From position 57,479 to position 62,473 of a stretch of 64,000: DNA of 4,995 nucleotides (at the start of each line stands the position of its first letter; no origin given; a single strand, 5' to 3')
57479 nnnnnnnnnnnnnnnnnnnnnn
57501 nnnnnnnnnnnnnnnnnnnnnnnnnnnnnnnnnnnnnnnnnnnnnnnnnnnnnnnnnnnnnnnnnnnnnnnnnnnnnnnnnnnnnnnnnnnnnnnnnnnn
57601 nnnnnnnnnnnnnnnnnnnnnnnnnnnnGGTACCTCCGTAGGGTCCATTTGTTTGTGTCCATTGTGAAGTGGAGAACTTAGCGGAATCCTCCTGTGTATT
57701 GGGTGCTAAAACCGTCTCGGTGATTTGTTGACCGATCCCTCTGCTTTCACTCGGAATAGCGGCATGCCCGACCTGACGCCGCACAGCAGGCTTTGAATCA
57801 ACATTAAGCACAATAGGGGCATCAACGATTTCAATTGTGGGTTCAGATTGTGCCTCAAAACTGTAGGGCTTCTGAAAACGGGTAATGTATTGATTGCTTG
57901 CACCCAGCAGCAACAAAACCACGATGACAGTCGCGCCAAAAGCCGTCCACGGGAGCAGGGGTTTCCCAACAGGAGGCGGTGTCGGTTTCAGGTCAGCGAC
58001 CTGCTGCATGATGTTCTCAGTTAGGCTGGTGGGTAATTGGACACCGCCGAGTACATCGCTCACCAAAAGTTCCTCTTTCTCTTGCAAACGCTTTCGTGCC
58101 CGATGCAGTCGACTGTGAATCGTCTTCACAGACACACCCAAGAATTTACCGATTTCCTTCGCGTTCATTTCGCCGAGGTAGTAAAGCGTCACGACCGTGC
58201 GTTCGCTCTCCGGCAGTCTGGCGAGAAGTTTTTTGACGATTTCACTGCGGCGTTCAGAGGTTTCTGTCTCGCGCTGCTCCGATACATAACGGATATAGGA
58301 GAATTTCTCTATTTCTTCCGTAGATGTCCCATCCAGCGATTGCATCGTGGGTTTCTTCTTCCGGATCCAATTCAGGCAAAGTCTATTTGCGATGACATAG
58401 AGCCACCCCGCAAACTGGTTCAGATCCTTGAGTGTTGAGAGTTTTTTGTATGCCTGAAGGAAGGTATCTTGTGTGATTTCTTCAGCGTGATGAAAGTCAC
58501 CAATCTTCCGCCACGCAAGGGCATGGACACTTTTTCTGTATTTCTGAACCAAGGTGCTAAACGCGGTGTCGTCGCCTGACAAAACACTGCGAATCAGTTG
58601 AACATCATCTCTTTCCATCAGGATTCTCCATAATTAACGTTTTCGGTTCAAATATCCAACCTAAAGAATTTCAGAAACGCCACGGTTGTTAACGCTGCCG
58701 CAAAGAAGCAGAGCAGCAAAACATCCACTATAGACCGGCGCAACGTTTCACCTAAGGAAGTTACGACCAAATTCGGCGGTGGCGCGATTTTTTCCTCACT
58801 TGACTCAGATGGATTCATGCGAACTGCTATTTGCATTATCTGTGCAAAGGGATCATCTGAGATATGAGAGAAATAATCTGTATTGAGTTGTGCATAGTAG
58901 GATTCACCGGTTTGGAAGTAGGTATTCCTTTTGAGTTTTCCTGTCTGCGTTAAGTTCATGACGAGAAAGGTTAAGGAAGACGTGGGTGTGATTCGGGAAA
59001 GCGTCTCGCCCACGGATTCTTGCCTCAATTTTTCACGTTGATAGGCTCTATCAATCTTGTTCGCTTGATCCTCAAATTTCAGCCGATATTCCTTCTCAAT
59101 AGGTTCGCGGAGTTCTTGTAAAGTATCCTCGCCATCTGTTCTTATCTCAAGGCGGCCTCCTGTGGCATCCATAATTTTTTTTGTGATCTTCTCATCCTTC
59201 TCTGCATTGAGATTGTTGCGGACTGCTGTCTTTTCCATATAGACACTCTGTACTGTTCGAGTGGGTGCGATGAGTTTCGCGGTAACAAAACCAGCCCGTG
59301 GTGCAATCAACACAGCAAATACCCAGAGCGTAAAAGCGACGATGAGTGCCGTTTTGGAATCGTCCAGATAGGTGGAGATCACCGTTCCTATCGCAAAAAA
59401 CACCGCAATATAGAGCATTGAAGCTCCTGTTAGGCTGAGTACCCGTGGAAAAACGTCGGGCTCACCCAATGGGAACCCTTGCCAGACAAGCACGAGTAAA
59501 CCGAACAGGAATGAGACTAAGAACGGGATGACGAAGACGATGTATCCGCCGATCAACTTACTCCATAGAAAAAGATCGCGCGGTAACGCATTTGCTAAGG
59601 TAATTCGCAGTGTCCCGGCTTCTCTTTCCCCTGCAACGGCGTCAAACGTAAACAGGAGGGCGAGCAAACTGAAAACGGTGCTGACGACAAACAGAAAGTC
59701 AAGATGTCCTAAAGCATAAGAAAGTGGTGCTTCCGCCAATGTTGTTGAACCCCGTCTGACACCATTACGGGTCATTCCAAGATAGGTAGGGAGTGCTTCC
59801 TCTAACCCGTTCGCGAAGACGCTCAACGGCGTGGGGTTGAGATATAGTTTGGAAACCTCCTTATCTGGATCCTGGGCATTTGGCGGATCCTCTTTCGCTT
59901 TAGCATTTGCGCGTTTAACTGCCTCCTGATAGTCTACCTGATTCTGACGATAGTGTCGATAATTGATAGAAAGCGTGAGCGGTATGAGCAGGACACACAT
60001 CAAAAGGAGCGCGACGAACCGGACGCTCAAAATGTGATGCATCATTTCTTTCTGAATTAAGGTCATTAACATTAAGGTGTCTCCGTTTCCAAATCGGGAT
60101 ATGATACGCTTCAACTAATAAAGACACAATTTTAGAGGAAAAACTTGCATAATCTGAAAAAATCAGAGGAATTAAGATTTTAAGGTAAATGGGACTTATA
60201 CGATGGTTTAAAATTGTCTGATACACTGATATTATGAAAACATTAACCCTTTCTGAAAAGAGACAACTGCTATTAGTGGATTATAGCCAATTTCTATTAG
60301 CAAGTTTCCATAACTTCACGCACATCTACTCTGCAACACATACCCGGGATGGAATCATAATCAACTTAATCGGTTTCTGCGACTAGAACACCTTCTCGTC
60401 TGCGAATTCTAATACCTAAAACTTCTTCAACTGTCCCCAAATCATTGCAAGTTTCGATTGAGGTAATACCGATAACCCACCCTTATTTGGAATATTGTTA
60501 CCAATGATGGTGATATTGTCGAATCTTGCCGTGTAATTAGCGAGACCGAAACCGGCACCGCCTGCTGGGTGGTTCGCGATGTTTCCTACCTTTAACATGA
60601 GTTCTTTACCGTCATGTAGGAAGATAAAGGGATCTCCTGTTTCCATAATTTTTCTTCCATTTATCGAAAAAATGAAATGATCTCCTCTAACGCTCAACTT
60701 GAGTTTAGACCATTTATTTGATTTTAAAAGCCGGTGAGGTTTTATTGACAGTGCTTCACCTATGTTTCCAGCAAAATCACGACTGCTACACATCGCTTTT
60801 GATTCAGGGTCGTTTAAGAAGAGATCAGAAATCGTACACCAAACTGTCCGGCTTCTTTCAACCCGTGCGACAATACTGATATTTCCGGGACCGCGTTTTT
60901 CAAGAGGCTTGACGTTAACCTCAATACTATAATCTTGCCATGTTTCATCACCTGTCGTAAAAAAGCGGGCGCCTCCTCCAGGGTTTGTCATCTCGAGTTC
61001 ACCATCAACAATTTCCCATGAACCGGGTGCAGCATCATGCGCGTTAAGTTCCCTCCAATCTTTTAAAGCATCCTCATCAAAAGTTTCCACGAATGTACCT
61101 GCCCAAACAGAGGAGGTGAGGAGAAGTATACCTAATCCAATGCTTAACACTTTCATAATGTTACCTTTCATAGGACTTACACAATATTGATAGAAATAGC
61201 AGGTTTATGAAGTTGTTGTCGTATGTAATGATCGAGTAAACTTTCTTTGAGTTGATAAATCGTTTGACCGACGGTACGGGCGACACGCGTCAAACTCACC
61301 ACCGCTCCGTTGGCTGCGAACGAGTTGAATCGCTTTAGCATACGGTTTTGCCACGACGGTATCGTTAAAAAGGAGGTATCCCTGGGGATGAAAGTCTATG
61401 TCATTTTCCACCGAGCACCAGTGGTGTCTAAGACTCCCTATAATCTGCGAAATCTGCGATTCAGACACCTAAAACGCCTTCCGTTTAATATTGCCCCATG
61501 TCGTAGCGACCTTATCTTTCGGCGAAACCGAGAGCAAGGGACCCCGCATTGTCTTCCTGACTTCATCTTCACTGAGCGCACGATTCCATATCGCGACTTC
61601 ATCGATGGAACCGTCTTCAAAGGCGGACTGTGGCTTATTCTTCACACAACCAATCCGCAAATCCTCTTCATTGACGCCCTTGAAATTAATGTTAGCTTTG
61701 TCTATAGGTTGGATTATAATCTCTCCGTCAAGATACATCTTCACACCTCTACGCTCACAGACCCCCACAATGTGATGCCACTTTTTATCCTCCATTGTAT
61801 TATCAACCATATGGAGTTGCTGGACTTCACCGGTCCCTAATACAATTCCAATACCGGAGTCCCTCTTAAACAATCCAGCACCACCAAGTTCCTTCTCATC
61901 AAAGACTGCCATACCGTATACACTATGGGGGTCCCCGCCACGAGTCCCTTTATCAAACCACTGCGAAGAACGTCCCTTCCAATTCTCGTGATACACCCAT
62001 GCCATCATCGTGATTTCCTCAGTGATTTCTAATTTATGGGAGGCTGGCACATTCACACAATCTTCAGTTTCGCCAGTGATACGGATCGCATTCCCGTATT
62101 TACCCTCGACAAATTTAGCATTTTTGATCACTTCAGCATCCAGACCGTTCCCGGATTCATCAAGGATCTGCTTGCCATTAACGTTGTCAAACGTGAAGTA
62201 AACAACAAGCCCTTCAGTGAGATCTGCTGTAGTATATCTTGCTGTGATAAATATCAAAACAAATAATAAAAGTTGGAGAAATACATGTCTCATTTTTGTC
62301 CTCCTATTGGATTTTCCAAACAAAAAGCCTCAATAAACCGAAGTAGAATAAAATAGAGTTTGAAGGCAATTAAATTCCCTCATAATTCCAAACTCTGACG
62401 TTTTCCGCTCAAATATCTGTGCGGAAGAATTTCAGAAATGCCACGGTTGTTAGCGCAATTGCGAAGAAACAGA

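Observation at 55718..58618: Single-polypeptide ECF sigma factor - TM - BNR beta-propeller fusion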

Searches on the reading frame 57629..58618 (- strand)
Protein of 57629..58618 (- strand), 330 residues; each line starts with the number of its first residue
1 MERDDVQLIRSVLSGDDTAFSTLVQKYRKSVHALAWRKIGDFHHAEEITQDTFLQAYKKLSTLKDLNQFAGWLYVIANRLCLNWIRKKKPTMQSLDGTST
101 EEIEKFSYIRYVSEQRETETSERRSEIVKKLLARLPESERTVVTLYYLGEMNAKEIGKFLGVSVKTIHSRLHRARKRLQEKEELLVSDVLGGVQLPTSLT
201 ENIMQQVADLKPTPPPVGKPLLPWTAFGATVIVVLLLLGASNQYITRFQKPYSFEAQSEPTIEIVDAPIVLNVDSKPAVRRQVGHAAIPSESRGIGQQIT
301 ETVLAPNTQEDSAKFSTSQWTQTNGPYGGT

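Call 70: predict_structure(alignment_id=A4)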
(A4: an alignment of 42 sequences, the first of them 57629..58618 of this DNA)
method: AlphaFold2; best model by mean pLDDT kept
length: 330 residues; sequences in the alignment: 42
mean_pLDDT: 54.2   pTM: 0.32
mean pLDDT of the five models: 54.2, 42.2, 39.8, 37.1, 36.3
residues with pLDDT >= 90: 40; 70-90: 85; 50-70: 23; < 50: 182
segments of 3 or more residues with pLDDT < 50: 89-121, 183-330
pLDDT, mean of each block of 10 residues (from residue 1): 80 89 89 85 84 92 90 93 75 38 35 39 57 77 71 79 86 75 40 32 39 32 30 32 27 28 26 29 26 25 26 30 35
secondary structure, 60 per line:
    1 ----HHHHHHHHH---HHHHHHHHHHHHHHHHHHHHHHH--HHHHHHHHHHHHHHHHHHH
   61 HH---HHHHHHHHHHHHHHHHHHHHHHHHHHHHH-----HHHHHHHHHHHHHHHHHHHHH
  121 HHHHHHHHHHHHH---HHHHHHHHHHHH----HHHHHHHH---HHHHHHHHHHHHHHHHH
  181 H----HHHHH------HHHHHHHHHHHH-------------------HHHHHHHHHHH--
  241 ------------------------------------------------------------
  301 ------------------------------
elements in order: H5-13 H17-39 H42-62 H66-94 H100-133 H137-148 H153-160 H164-181 H186-190 H197-208 H228-238

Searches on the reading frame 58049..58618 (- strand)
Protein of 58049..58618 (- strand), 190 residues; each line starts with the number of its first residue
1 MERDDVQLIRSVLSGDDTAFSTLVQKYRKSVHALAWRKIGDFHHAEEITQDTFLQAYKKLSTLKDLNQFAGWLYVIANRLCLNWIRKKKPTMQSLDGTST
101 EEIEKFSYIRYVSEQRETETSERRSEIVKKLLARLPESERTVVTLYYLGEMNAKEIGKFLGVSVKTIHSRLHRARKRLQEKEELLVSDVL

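Call 65: search_solved_structures(query=window:58049-58618:-, max_evalue=0.00001)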
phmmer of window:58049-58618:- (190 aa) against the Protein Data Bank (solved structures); distinct sequences matched with E-value up to 0.00001: 22.
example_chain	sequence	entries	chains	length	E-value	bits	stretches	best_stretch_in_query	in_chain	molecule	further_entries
5wuq_A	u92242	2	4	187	7.6e-29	103.9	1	8-180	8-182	ECF RNA polymerase sigma factor SigW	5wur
1or7_A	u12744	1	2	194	1.8e-19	73.3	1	5-185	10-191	RNA polymerase sigma-E factor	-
6jbq_F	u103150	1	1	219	2.7e-19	72.8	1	5-185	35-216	ECF RNA polymerase sigma-E factor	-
8z6g_B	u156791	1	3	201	1.4e-17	67.2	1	3-183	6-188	RNA polymerase sigma factor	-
6in7_B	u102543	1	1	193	1.6e-17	67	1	3-180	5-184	RNA polymerase sigma-H factor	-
9m9d_F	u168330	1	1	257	1.8e-15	60.3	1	20-180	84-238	ECF RNA polymerase sigma factor SigE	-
9m9e_F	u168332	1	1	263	1.9e-15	60.2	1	20-180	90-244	ECF RNA polymerase sigma factor SigE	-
9m98_F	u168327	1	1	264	1.9e-15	60.2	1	20-180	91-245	ECF RNA polymerase sigma factor SigE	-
7qh5_A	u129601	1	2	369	2e-11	47.2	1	11-85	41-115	RNA polymerase sigma factor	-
4nqw_A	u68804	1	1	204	3.8e-09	39.7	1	7-179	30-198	ECF RNA polymerase sigma factor SigK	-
2q1z_A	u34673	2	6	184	4e-09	39.7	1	4-180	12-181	RpoE, ECF SigE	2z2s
6jhe_A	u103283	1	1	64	2.8e-08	36.9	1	127-180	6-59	ECF RNA polymerase sigma factor SigW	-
6dxo_A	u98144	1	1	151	4.1e-08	36.4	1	8-86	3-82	RNA polymerase ECF-subfamily sigma factor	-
4cxf_A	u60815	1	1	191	5.1e-08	36.1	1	8-179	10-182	RNA POLYMERASE SIGMA FACTOR CNRH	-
5zx2_F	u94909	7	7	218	7.6e-08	35.5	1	43-179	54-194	ECF RNA polymerase sigma factor SigH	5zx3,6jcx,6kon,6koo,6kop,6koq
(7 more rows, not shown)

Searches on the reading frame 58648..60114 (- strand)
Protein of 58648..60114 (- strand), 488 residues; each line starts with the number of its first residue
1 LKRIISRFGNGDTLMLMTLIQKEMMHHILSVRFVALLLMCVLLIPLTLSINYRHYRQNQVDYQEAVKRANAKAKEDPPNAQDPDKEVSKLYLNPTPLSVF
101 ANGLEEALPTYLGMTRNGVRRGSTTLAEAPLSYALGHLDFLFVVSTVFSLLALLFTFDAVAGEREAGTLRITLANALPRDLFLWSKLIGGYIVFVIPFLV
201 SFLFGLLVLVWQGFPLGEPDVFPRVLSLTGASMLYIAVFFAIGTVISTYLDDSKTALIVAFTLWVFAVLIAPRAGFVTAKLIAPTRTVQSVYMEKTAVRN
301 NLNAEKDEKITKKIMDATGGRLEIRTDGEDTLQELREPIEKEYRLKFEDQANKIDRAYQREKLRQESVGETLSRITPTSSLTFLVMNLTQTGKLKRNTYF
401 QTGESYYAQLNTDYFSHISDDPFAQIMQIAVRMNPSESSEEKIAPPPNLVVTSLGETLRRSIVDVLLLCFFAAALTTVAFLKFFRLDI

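Call 9: search_protein_families(library=pfam, proteins=[window:58648-60114:-], max_evalue=0.001)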
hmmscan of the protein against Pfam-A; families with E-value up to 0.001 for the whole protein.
window:58648-60114:- (488 aa): 2 families
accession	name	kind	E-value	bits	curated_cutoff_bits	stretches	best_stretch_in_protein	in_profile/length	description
PF12679.13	ABC2_membrane_2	-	4.5e-32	111.9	27.2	1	17-406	1-260/283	ABC-2 family transporter protein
PF12698.13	ABC2_membrane_3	-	1.9e-09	37.5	31.6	1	141-271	164-287/347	ABC-2 family transporter protein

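Call 39: search_protein_families(library=ncbifam, proteins=[window:58648-60114:-], max_evalue=0.001)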
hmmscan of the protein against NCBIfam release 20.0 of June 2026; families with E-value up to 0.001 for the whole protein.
window:58648-60114:- (488 aa): 1 family
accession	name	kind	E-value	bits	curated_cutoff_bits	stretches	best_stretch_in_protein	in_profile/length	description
TIGR03518.1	ABC_perm_GldF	equivalog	0.0004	20.5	288.5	1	137-269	49-176/240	gliding motility-associated ABC transporter permease subunit GldF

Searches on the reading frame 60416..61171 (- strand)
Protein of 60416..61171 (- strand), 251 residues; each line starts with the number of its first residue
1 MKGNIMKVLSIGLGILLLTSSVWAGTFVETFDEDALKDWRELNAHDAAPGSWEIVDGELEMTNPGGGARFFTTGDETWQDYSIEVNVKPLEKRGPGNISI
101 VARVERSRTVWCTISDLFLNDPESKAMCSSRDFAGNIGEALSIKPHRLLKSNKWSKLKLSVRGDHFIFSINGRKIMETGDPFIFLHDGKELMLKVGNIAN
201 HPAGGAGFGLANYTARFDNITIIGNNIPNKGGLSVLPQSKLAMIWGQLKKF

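Call 9: search_protein_families(library=pfam, proteins=[window:60416-61171:-], max_evalue=0.001)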
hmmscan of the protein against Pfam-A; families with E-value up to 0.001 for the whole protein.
window:60416-61171:- (251 aa): 2 families
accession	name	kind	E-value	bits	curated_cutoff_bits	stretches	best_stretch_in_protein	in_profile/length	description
PF06439.18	3keto-disac_hyd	-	1.1e-13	52.1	26.8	1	27-222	2-186/187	3-keto-disaccharide hydrolase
PF21708.4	Glyco_hydro_59_C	-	7.9e-06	26.4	27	1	74-179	44-145/175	Galactocerebrosidase, C-terminal lectin domain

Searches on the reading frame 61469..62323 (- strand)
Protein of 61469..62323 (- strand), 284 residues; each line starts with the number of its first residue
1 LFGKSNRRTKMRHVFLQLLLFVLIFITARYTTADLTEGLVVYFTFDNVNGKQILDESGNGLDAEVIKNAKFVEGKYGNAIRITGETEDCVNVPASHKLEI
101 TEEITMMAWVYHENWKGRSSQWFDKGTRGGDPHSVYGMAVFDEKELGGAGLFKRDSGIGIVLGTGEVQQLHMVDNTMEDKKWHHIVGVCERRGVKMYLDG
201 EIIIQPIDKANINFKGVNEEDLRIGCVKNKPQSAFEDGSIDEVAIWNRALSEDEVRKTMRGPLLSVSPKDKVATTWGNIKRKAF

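Call 9: search_protein_families(library=pfam, proteins=[window:61469-62323:-], max_evalue=0.001)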
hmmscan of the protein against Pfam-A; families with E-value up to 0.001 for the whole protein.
window:61469-62323:- (284 aa): 2 families
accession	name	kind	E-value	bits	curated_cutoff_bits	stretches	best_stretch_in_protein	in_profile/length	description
PF13385.13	Laminin_G_3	-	1.1e-18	68.3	27.6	1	87-255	4-150/151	Concanavalin A-like lectin/glucanases superfamily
PF02973.23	Sialidase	-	2.1e-06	27.8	26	1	150-258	73-184/189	Sialidase, N-terminal domain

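Call 39: search_protein_families(library=ncbifam, proteins=[window:61469-62323:-], max_evalue=0.001)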
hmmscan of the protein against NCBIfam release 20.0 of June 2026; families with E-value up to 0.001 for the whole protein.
window:61469-62323:- (284 aa): 1 family
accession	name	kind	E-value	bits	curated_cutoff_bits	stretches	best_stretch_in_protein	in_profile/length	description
NF052521.1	TafC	equivalog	6.6e-11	41.9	410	1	34-257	143-358/373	TafC family fimbrial protein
